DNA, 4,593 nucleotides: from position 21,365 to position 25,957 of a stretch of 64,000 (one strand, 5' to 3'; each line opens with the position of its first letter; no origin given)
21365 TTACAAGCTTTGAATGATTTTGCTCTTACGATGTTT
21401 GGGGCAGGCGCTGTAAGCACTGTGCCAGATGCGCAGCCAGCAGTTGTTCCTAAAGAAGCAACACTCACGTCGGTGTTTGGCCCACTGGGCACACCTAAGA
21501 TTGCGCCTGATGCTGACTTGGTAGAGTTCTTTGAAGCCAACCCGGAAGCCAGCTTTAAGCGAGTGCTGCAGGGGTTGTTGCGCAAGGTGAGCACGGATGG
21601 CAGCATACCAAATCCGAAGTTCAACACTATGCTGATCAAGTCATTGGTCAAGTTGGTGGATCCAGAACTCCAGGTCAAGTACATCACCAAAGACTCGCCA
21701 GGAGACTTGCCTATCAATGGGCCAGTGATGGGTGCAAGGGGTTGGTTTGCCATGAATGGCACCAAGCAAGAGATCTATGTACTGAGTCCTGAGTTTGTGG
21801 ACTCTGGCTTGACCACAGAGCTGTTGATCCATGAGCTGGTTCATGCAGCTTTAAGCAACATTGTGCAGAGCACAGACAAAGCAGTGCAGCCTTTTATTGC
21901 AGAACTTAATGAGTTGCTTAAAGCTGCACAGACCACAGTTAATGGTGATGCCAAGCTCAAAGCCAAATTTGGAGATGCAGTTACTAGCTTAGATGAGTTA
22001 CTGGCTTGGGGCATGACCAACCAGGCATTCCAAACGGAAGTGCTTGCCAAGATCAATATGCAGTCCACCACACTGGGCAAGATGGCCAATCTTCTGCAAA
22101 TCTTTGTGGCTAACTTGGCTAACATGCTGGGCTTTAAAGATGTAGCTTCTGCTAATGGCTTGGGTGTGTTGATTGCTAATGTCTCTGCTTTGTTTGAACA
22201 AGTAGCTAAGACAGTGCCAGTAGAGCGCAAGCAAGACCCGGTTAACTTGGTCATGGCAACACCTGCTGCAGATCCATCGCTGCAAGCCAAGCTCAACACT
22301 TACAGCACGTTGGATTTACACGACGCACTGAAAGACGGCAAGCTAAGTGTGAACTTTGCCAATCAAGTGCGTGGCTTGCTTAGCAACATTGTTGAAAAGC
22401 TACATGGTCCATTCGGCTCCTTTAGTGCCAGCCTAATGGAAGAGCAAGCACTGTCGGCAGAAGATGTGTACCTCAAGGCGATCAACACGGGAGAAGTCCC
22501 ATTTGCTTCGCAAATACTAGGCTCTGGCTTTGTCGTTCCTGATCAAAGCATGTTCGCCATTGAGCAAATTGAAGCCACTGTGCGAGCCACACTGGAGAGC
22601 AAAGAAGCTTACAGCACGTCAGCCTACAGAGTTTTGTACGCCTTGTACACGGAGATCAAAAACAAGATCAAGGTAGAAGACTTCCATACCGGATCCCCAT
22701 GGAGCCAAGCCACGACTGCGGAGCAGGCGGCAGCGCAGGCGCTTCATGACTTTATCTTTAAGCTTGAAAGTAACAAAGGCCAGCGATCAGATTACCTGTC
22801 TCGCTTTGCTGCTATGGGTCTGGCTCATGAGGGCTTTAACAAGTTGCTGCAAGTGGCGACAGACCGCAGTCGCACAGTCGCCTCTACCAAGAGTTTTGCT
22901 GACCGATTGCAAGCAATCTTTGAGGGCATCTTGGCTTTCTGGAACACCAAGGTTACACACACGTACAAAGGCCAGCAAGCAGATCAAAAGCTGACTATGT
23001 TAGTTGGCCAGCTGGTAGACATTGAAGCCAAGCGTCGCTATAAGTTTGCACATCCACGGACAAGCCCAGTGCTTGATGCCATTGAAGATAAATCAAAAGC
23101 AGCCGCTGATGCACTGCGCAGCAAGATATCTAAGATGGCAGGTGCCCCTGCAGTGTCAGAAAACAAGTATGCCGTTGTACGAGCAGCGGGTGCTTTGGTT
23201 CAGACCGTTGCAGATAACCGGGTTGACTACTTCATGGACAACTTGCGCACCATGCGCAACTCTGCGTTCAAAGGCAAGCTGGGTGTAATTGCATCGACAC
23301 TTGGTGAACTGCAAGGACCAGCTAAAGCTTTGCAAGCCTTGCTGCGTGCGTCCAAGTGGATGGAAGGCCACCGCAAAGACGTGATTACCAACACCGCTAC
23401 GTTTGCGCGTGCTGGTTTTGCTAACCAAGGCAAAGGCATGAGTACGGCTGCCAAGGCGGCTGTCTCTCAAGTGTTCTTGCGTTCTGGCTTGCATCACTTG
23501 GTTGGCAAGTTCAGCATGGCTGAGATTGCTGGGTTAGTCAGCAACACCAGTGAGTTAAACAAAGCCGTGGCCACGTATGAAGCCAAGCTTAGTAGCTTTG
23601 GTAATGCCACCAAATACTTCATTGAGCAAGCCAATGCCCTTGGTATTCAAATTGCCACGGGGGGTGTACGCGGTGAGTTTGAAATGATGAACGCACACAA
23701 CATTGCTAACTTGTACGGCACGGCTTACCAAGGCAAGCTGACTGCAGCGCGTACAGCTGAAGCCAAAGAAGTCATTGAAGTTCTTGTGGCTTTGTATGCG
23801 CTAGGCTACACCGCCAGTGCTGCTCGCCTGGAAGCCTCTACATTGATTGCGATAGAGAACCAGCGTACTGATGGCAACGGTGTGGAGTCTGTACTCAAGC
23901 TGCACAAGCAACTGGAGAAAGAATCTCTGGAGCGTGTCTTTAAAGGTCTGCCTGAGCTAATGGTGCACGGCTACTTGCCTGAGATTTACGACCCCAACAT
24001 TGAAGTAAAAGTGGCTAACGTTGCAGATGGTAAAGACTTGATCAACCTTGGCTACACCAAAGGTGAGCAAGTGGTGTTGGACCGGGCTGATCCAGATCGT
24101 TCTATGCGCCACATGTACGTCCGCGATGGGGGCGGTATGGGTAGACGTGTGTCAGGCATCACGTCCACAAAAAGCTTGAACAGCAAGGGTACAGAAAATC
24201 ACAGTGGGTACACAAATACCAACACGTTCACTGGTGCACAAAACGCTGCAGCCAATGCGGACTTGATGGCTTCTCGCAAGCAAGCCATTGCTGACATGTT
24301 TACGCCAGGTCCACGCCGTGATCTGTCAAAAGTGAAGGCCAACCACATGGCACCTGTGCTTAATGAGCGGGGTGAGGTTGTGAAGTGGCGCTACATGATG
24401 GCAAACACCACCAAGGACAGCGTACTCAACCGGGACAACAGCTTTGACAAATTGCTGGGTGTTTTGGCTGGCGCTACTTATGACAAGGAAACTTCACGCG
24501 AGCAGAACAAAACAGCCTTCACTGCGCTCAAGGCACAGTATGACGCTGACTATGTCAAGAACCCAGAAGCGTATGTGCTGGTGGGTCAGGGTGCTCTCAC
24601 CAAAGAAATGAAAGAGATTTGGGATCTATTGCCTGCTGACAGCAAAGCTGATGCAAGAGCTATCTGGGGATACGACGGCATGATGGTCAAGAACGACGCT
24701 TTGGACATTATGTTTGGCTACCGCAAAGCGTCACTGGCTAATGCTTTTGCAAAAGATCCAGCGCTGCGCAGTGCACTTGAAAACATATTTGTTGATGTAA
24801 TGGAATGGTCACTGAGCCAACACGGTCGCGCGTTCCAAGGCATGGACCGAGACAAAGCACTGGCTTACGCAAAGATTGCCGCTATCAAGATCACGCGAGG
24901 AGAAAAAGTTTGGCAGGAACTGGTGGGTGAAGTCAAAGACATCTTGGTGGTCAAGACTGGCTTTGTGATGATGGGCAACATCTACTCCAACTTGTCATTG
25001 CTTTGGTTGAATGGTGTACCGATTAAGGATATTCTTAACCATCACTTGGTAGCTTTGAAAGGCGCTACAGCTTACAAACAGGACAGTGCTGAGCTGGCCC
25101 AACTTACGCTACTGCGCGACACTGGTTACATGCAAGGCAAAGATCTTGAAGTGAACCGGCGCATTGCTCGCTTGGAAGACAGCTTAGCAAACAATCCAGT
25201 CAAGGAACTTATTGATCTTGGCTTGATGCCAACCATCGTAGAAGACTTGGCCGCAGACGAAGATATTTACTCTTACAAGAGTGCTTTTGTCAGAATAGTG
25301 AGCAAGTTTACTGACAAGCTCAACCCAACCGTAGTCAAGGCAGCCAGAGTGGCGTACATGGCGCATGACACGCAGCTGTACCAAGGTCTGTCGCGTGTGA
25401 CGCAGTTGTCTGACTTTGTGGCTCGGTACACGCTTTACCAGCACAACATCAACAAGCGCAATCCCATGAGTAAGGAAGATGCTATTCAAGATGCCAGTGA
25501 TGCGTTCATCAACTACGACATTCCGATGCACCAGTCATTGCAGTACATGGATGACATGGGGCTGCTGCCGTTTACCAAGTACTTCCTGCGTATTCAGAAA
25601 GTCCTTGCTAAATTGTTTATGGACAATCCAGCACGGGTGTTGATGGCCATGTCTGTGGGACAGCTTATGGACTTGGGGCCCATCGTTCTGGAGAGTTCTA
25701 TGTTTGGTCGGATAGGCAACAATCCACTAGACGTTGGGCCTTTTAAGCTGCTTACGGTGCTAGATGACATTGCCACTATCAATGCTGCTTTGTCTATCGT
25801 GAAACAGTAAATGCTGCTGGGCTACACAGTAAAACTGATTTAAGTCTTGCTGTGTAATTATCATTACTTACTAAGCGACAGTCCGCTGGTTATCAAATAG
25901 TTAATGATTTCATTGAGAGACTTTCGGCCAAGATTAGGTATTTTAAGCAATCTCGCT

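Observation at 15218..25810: Giant 3,530-aa ORF carries the catalytic motifs of an N4-type virion RNA polymerase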

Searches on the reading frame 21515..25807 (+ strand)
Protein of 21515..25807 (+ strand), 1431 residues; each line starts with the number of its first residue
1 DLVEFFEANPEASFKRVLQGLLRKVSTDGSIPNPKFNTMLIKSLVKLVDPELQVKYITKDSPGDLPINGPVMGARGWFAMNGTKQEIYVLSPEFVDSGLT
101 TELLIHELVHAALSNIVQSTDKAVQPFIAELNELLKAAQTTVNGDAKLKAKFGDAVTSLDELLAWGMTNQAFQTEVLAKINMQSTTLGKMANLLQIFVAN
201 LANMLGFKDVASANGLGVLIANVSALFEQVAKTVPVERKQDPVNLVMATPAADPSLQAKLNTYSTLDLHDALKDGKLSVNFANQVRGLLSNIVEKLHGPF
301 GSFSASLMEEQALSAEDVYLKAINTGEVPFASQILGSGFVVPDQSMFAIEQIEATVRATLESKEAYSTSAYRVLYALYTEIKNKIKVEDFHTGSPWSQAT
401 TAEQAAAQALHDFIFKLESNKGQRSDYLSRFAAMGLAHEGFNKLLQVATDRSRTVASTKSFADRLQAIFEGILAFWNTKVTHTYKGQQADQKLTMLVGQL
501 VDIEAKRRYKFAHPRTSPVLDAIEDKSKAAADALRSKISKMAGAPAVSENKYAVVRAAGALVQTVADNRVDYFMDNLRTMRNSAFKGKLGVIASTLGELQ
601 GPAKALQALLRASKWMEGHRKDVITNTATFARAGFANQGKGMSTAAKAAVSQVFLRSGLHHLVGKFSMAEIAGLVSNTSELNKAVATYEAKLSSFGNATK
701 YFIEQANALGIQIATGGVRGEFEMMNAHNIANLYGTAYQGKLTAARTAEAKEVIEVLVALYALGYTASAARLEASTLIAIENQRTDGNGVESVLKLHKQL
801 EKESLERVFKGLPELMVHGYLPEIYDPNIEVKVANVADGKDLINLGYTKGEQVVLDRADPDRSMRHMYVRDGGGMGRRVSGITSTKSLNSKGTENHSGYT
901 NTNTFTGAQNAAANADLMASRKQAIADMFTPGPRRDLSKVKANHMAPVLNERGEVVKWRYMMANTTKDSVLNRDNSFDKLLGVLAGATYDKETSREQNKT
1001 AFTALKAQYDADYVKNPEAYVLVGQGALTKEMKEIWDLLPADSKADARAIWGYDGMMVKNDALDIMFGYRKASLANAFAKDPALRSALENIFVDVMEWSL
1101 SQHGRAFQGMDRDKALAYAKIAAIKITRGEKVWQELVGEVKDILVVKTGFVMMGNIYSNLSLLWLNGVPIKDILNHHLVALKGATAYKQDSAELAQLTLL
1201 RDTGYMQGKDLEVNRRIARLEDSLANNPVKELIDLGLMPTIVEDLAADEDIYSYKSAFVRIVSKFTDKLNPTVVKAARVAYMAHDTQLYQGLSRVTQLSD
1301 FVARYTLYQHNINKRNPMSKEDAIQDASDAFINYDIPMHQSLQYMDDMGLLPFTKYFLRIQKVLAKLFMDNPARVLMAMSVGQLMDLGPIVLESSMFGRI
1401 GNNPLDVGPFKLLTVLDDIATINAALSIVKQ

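Call 57: search_dna_similar(query=window:21515-25807:+, collection=phages, mode=protein, max_rows=25)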
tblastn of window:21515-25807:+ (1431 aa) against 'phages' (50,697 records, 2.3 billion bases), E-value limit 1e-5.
Records with a match: 474; places in all: 477; records where one place covers at least 80% of the query: 160.
Best place of each record, by identity: <60% 474.
By first word of the organism name: Vibrio 107; Pseudomonas 101; Escherichia 69; Klebsiella 29; Erwinia 21; Achromobacter 17; Rhizobium 16; Pectobacterium 14; Salmonella 11; Stenotrophomonas 10; and 22 more.
By host as written in the record: - 80; Pseudomonas aeruginosa 39; Escherichia coli 29; Vibrio breoganii 15; Klebsiella pneumoniae 14; Pseudomonas aeruginosa ATCC 27853 12; Achromobacter xylosoxidans I2BC 12; Pseudomonas aeruginosa PAO1 11; and 124 more.
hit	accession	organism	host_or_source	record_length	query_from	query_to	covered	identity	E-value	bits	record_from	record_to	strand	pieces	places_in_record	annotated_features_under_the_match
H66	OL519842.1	Pseudomonas phage vB_PaeS_TUMS_P6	Pseudomonas aeruginosa ATCC 27853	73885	1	1428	100%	34.8%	0e+0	796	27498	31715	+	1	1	hypothetical protein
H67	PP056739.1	Pseudomonas phage Ka3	Pseudomonas aeruginosa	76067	1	1428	100%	34.8%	0e+0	796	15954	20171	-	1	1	virion RNA polymerase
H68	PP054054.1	Pseudomonas phage Ka4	Pseudomonas aeruginosa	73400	1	1428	100%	34.8%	0e+0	796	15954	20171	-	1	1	virion RNA polymerase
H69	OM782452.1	Pseudomonas phage vB_PaeP_TUMS_P10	Pseudomonas aeruginosa ATCC 27853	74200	1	1428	100%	34.8%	0e+0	795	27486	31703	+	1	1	hypothetical protein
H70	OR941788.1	Pseudomonas phage PJNP053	Pseudomonas aeruginosa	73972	1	1428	100%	34.8%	0e+0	795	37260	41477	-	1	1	hypothetical protein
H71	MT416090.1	Pseudomonas phage vB_Pae_AM.P2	Pseudomonas aeruginosa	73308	1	1428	100%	34.6%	0e+0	791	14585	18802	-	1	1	putative virion RNA polymerase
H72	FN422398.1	Pseudomonas phage LUZ7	Pseudomonas aeruginosa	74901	1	1428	100%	34.6%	0e+0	785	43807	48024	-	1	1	N4 gp50-like protein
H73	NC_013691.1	Pseudomonas phage LUZ7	Pseudomonas aeruginosa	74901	1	1428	100%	34.6%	0e+0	785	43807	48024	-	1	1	virion RNA polymerase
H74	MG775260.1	Pseudomonas phage Littlefix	Pseudomonas sp. CT12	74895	36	1419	97%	34.7%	0e+0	748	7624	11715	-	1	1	RNA polymerase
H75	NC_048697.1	Pseudomonas phage Littlefix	Pseudomonas sp. CT12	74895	36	1419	97%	34.7%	0e+0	748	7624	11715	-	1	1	virion RNA polymerase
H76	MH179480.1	Pseudomonas phage 98PfluR60PP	Pseudomonas fluorescens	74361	36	1419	97%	34.6%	0e+0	746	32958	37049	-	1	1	RNA polymerase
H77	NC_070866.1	Pseudomonas phage 98PfluR60PP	Pseudomonas fluorescens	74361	36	1419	97%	34.6%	0e+0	746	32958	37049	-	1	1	RNA polymerase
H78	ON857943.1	Pseudomonas phage vB_PaeP_FBPa1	Pseudomonas sp.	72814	33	1428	98%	34.2%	0e+0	754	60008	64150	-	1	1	hypothetical protein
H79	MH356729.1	Pseudomonas phage LP14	Pseudomonas aeruginosa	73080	33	1428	98%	34.1%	0e+0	752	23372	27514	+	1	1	putative virion associated RNA polymerase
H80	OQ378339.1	Pseudomonas phage phiPA1-3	Pseudomonas aeruginosa PA001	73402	33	1428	98%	34.1%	0e+0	751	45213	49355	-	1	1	putative virion associated RNA polymerase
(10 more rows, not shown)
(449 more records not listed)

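Call 95: search_protein_families(library=pfam, proteins=[window:21548-25807:+], max_evalue=1)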
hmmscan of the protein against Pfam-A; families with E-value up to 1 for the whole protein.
window:21548-25807:+ (1420 aa): 2 families
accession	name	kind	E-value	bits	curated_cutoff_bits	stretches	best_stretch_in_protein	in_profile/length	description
PF05223.17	MecA_N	-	0.079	13.7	22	1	425-479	13-66/117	NTF2-like N-terminal transpeptidase domain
PF23627.1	LisH_WDR26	-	0.82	9.5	27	1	748-763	22-37/45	WDR26 Lis-homology motif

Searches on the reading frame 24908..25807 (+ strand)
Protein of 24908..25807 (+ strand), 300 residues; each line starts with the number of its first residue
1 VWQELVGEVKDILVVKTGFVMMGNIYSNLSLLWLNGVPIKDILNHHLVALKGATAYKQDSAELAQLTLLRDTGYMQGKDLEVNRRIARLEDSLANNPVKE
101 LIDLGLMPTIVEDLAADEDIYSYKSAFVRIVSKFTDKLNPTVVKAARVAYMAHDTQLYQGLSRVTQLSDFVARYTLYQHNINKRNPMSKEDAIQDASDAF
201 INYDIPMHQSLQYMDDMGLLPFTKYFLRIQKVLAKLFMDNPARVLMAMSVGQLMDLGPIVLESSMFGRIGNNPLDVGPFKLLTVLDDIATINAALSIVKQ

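Call 92: find_related_loci(query=window:24908-25807:+, collection=viral_contigs, flank=10000)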
Query window:24908-25807:+ (300 aa) in viral_contigs; peptide patterns used: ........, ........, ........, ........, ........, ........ (x = any residue, [..] = any of these).
14 stretches matched a pattern; 7 encode a relative of the query (tblastn E <= 1e-3); 7 distinct loci.
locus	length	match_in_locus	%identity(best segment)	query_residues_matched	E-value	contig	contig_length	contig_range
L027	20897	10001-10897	77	1-299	1e-161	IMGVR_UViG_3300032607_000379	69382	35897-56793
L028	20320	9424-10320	57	1-299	1e-115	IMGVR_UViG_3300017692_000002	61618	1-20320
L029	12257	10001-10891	51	1-295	2e-95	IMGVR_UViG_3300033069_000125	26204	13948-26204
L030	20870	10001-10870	47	1-292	5e-83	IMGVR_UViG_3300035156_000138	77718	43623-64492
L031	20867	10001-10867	46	1-291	2e-81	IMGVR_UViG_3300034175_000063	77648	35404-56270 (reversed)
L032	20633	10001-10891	52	2-299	6e-101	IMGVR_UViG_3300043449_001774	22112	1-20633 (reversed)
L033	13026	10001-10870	47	1-292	5e-83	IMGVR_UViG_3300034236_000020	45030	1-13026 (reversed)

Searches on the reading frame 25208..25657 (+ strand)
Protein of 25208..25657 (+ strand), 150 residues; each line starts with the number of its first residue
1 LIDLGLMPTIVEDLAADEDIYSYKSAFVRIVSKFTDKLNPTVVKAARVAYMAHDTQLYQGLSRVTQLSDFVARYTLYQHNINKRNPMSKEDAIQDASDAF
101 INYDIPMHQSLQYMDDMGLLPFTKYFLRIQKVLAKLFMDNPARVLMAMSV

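Call 51: find_homologous_proteins(query=window:25208-25657:+, max_evalue=0.00001)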
Query window:25208-25657:+ (150 aa): 23 proteins with E <= 0.00001 among 28 candidates.
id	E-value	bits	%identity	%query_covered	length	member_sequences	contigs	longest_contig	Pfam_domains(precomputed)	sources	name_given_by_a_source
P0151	9.7e-63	228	68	100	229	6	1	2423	-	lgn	-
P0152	1.7e-58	215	67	100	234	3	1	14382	-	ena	-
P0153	1.5e-56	208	69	97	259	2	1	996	-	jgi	jgi:hypothetical protein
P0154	2.1e-56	208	69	97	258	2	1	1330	-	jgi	jgi:hypothetical protein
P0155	7.2e-55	203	66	99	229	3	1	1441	-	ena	-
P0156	2.5e-54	201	62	100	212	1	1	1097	-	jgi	jgi:hypothetical protein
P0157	1.8e-51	192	64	97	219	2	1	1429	-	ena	-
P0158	2.6e-50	188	62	97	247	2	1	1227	-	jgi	jgi:hypothetical protein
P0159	2.2e-47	179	61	95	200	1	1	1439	-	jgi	jgi:hypothetical protein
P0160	1.7e-45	173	57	93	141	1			-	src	-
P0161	7.6e-44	167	54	97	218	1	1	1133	-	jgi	jgi:hypothetical protein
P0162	5.1e-43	165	57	96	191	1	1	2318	-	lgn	-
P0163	9.2e-43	164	69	71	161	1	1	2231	-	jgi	jgi:hypothetical protein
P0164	3.2e-35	139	64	67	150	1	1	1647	-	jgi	-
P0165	8.7e-35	138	46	100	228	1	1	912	-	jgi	jgi:hypothetical protein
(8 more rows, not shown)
